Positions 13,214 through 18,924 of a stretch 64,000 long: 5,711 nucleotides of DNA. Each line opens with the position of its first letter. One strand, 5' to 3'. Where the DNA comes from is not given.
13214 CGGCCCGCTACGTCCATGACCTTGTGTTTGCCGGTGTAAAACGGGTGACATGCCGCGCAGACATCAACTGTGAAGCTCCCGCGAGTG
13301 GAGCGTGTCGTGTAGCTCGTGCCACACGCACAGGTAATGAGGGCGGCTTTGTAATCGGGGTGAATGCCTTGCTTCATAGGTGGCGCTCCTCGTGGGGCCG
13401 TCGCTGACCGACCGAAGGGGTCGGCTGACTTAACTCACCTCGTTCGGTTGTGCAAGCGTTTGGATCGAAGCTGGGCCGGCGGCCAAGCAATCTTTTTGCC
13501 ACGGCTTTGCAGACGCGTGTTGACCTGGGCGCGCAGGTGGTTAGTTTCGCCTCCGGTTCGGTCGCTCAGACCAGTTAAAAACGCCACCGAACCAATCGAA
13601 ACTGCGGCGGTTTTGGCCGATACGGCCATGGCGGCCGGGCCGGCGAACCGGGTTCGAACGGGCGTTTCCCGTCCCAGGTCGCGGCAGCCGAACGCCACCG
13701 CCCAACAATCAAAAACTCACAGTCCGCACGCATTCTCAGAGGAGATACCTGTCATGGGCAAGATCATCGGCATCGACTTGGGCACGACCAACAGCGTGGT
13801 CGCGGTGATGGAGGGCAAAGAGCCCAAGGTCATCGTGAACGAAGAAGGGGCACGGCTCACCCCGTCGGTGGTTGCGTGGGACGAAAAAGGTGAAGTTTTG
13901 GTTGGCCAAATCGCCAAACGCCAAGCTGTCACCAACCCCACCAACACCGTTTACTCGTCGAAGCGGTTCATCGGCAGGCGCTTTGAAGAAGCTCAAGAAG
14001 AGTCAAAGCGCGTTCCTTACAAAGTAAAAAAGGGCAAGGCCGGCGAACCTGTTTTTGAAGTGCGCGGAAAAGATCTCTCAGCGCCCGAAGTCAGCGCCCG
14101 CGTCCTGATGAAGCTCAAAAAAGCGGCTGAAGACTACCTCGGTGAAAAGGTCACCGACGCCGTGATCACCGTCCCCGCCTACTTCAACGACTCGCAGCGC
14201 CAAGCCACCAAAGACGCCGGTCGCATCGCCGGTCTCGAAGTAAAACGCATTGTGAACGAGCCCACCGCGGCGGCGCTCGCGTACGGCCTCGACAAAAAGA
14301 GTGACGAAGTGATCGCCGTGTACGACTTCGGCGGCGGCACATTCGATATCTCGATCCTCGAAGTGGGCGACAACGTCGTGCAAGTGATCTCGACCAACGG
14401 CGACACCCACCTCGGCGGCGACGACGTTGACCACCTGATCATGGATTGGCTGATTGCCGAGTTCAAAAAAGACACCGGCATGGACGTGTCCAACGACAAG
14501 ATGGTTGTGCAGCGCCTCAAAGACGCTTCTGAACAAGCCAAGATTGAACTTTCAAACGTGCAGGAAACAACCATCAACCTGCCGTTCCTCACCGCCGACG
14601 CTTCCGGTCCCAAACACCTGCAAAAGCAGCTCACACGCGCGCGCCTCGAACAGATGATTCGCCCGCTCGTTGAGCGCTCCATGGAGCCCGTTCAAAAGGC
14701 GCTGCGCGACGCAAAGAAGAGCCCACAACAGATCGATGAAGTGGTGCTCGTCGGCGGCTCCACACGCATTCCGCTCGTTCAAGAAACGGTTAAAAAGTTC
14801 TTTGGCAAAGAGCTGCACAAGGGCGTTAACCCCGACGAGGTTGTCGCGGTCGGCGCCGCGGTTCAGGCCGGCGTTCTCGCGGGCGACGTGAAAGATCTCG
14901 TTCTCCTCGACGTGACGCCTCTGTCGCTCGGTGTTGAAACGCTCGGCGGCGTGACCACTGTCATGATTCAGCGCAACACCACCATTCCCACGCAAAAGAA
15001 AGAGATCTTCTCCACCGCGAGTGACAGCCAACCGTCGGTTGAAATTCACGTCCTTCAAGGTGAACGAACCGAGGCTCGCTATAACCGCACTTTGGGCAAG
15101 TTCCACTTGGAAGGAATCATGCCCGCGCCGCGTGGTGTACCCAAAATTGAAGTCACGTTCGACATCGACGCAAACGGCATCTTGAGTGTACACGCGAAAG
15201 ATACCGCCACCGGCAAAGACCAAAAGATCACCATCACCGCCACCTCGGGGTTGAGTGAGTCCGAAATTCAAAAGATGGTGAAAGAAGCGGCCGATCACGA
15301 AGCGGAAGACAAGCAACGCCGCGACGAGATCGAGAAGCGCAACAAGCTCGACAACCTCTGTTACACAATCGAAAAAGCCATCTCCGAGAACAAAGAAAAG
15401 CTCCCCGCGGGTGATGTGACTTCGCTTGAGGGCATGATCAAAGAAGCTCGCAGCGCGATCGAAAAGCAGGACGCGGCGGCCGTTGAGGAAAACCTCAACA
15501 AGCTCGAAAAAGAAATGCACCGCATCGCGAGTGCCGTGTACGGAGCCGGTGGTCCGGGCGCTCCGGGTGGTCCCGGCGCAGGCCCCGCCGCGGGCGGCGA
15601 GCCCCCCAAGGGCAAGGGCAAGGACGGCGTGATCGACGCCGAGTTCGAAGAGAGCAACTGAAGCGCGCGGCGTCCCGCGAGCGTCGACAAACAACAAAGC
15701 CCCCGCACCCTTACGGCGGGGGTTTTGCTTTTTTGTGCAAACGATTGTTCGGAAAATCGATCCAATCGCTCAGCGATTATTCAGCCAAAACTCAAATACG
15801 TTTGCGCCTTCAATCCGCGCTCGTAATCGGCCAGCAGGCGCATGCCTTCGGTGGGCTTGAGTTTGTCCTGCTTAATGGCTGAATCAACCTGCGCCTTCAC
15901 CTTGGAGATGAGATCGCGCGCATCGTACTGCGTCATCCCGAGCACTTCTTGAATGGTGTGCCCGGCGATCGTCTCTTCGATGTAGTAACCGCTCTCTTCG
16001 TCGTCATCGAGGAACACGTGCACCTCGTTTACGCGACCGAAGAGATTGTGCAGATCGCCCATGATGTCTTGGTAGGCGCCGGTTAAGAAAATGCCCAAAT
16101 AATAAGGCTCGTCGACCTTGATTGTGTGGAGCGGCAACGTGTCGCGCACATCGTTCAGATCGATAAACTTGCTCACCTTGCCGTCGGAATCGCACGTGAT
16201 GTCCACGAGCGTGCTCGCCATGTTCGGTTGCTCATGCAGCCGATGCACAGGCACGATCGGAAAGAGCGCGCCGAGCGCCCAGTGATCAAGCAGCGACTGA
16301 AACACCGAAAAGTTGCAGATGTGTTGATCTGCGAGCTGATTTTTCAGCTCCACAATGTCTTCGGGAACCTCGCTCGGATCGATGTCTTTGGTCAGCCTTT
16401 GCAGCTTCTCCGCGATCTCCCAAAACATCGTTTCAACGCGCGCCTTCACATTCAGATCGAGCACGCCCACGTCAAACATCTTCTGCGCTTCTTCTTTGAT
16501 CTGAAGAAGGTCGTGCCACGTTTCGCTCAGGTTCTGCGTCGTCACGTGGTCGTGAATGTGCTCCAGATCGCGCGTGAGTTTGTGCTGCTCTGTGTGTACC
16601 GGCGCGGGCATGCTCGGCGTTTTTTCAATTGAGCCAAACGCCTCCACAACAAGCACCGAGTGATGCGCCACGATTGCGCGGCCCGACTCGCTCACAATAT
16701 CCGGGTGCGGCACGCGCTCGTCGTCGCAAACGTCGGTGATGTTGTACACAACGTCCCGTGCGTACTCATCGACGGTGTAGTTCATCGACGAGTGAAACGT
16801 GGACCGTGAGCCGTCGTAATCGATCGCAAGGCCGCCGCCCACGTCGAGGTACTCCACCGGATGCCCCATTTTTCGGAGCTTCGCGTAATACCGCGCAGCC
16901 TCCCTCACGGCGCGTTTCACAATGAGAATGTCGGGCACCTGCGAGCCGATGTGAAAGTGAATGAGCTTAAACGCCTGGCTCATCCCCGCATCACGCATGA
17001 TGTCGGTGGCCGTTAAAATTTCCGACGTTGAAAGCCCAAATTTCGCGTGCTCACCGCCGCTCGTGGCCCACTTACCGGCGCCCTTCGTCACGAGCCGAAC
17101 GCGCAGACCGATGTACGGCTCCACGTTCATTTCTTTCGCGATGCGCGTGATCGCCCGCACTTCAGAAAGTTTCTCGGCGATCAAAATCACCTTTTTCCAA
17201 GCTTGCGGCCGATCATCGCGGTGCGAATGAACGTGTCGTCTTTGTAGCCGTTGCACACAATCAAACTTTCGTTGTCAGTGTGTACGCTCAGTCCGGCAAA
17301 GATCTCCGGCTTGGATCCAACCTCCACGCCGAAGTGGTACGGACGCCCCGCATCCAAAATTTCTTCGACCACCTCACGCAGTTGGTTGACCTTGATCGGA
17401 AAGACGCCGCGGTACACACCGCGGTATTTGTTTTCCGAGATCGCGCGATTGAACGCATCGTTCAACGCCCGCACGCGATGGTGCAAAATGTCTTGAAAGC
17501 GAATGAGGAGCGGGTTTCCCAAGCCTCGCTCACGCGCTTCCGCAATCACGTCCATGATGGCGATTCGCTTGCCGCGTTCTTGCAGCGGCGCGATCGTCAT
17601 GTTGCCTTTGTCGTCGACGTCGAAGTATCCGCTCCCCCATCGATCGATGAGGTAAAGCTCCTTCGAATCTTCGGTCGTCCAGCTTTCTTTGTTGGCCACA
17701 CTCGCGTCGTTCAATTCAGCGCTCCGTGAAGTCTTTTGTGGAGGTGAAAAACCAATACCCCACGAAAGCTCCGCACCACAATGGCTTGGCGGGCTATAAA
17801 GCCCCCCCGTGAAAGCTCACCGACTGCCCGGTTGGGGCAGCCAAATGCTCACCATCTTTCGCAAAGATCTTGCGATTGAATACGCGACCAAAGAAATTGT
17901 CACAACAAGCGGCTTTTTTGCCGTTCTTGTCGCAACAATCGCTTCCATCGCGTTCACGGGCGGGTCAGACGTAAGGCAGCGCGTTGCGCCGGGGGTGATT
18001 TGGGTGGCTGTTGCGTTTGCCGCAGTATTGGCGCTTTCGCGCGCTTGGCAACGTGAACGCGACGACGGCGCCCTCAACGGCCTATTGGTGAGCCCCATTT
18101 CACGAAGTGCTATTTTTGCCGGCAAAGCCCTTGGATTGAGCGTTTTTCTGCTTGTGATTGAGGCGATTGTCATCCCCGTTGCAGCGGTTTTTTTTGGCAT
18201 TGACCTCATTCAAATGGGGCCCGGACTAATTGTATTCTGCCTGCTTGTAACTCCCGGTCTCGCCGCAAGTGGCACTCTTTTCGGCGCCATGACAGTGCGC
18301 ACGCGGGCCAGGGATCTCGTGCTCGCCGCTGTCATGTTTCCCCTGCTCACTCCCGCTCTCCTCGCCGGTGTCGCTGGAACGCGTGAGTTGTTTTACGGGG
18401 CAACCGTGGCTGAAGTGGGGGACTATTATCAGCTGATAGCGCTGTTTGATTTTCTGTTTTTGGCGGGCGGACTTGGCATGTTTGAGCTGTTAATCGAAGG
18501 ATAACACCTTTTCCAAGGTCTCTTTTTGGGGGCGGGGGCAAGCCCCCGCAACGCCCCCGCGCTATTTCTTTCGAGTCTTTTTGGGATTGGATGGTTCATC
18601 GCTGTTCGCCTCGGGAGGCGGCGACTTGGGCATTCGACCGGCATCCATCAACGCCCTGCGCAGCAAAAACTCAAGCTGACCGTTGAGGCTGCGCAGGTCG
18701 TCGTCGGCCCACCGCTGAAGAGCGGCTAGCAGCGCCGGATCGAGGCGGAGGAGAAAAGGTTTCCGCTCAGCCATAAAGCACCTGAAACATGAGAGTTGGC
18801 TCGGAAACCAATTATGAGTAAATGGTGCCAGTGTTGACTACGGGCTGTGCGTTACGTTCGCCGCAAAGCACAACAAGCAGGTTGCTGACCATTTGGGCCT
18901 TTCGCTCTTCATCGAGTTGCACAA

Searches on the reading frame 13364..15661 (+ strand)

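Call 49: search_protein_families(library=pfam, proteins=[window:13364-15661:+], max_evalue=0.001)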
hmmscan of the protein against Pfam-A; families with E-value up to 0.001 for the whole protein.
window:13364-15661:+ (765 aa): 2 families
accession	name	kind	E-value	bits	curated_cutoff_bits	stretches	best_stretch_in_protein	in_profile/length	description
PF00012.26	HSP70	-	2.1e-253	842.4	20.6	1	134-726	1-598/599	Hsp70 protein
PF06723.19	MreB_Mbl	-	3.3e-16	59.5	27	1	261-499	91-316/327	MreB/Mbl protein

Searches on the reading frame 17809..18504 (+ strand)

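Call 3: search_protein_families(library=pfam, proteins=[window:17809-18504:+], max_evalue=0.01)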
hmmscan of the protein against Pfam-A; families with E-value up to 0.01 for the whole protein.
window:17809-18504:+ (231 aa): 5 families
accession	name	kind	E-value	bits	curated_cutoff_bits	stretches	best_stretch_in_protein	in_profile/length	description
PF03379.19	CcmB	-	5.5e-31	108.1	24.9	1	13-199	1-186/215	CcmB protein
PF12730.13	ABC2_membrane_4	-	3e-07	31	27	1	36-146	27-141/179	ABC-2 family transporter protein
PF01061.29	ABC2_membrane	-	1e-06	28.9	26.9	1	12-180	2-174/211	ABC-2 type transporter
PF12679.13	ABC2_membrane_2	-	1.4e-06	28.2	27.2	1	50-190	72-208/283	ABC-2 family transporter protein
PF12698.13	ABC2_membrane_3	-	4.4e-06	26.5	31.6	1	59-181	164-281/347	ABC-2 family transporter protein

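Call 4: search_protein_families(library=ncbifam, proteins=[window:17809-18504:+], max_evalue=0.01)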
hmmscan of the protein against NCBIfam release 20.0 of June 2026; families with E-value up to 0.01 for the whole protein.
window:17809-18504:+ (231 aa): 4 families
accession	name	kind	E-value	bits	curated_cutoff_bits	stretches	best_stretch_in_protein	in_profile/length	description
TIGR01190.1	ccmB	equivalog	5.1e-17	62.2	156.2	1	16-197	1-181/211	heme exporter protein CcmB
TIGR01247.1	drrB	subfamily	4.7e-08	33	223.05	1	46-180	37-169/236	daunorubicin resistance ABC transporter membrane protein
NF011648.0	PRK15066.1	subfamily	2.1e-05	24.2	225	1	30-167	33-169/257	ABC transporter permease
TIGR03518.1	ABC_perm_GldF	equivalog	0.0022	18.1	288.5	1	77-131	70-121/240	gliding motility-associated ABC transporter permease subunit GldF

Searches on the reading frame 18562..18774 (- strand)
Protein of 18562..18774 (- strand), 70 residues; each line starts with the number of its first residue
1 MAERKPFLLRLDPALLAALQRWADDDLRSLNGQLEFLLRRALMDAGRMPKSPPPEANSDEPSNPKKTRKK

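Call 3: search_protein_families(library=pfam, proteins=[window:18562-18774:-], max_evalue=0.01)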
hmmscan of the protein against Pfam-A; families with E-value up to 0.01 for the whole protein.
window:18562-18774:- (70 aa): 1 family
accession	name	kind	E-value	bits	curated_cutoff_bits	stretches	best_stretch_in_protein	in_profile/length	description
PF07878.17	RHH_5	-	0.0015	18.7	26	1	14-42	11-39/43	CopG-like RHH_1 or ribbon-helix-helix domain, RHH_5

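Call 4: search_protein_families(library=ncbifam, proteins=[window:18562-18774:-], max_evalue=0.01)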
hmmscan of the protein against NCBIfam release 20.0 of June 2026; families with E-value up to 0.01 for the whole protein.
window:18562-18774:- (70 aa): 0 families
